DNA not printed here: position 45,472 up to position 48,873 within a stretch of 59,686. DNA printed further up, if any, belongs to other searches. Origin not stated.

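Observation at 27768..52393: Candidate extracellular electron-transfer / surface redox locus: three giant multihaem cytochromes, two huge beta-rich surface proteins, an exported GH42-like protein and a sigma-54 activator, with no porin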

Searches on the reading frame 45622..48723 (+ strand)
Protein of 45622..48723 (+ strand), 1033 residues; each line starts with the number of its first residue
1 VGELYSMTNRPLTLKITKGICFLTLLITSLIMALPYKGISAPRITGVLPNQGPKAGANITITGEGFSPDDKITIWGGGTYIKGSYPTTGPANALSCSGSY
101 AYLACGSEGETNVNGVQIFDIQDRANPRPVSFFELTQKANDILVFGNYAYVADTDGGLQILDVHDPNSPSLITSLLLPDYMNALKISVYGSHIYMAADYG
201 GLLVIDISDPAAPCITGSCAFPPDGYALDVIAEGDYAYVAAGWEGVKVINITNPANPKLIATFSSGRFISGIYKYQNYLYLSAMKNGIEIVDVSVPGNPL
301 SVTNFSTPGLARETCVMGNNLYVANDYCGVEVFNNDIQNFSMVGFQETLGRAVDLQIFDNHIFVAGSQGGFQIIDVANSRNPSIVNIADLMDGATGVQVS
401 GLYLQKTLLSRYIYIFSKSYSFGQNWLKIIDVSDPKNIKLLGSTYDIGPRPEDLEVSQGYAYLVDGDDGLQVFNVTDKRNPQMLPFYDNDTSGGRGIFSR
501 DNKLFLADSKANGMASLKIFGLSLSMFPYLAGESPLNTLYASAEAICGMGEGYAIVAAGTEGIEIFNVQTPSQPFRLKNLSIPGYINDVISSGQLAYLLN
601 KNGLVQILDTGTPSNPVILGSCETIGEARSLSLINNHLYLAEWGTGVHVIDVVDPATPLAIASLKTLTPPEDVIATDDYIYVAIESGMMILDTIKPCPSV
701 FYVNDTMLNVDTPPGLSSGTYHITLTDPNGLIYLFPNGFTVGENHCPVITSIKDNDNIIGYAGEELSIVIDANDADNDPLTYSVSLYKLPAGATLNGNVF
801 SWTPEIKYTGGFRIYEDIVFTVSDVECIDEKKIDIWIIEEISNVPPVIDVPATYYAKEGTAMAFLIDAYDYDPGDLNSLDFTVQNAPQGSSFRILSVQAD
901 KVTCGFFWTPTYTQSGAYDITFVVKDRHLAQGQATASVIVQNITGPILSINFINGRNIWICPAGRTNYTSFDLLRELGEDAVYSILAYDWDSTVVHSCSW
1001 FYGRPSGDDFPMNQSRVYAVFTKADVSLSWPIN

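Call 4: search_protein_families(library=pfam, proteins=[window:45622-48723:+], max_evalue=0.01)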
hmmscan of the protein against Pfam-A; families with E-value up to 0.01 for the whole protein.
window:45622-48723:+ (1033 aa): 5 families
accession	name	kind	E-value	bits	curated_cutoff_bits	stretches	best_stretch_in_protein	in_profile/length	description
PF08309.17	LVIVD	-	1e-53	178.8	20.2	4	138-174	3-39/42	LVIVD repeat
PF05345.18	He_PIG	-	2.4e-12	47.6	24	2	845-940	1-95/96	Putative Ig domain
PF17963.7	Big_9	-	7.4e-10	40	23.6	2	843-938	1-88/89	Bacterial Ig domain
PF01833.30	TIG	-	6.5e-06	26.5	20.9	1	42-76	1-39/84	IPT/TIG domain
PF09826.15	Beta_propel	-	2.4e-05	23.9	22.4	0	115-153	91-129/495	Beta propeller domain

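Call 5: search_protein_families(library=ncbifam, proteins=[window:45622-48723:+], max_evalue=0.01)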
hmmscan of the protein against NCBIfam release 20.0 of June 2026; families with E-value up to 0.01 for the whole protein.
window:45622-48723:+ (1033 aa): 3 families
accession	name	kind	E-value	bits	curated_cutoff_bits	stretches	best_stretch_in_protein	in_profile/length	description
TIGR04312.1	choice_anch_B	subfamily_domain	2e-17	63.5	100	1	113-263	52-224/364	choice-of-anchor B family protein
NF012211.1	tand_rpt_95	domain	2e-05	24.4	90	0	767-838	14-85/98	tandem-95 repeat protein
NF058597.1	CoaZ_rpt_PGGG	domain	0.0037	17.3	30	0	41-75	2-38/88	choice-of-anchor Z repeating domain-containing protein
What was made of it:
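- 45622..48723 (+): Protein E, probably starting at 45640. It is exported and combines a TIG domain, an LVIVD-repeat beta-propeller and He_PIG/Big_9 Ig domains. It is not part of the conserved cytochrome unit. Pfam and NCBIfam (calls 4, 5).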
